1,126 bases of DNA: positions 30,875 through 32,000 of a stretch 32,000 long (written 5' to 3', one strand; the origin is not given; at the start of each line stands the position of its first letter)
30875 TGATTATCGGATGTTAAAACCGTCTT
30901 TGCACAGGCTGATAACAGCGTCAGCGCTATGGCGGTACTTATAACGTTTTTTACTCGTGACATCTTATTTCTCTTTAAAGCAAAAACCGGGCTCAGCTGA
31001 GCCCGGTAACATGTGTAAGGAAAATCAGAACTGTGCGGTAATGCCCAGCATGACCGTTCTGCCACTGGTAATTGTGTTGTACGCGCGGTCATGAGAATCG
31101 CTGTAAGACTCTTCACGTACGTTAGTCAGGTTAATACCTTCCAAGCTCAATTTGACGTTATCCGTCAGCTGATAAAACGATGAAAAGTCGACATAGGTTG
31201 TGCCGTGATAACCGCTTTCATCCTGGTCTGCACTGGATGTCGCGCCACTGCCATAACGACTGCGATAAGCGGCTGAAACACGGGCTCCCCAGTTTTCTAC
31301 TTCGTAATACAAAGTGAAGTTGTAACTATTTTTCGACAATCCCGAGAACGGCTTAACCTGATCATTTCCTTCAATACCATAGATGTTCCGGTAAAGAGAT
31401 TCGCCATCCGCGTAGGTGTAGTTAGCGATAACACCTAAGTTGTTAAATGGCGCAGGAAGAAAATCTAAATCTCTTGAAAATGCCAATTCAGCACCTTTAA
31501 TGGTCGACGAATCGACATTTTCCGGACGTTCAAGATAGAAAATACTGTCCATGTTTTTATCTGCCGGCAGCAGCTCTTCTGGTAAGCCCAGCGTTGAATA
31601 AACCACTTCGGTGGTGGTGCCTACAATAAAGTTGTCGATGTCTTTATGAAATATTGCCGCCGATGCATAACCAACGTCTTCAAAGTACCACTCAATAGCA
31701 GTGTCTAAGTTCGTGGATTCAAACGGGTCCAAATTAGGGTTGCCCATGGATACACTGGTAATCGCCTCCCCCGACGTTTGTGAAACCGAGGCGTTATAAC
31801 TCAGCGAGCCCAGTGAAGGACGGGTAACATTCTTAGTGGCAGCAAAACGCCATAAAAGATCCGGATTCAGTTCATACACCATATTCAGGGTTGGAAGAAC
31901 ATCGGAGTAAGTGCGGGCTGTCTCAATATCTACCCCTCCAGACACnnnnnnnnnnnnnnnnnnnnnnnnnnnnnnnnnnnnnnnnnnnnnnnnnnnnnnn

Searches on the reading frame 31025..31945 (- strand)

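Call 7: search_protein_families(library=pfam, proteins=[window:31025-31945:-], max_evalue=0.001)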
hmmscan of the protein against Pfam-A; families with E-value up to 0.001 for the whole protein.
window:31025-31945:- (306 aa): 1 family
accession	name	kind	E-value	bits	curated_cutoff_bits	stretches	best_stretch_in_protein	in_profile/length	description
PF00593.30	TonB_dep_Rec_b-barrel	-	2.1e-34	120.6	27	1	9-273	210-436/436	TonB dependent receptor-like, beta-barrel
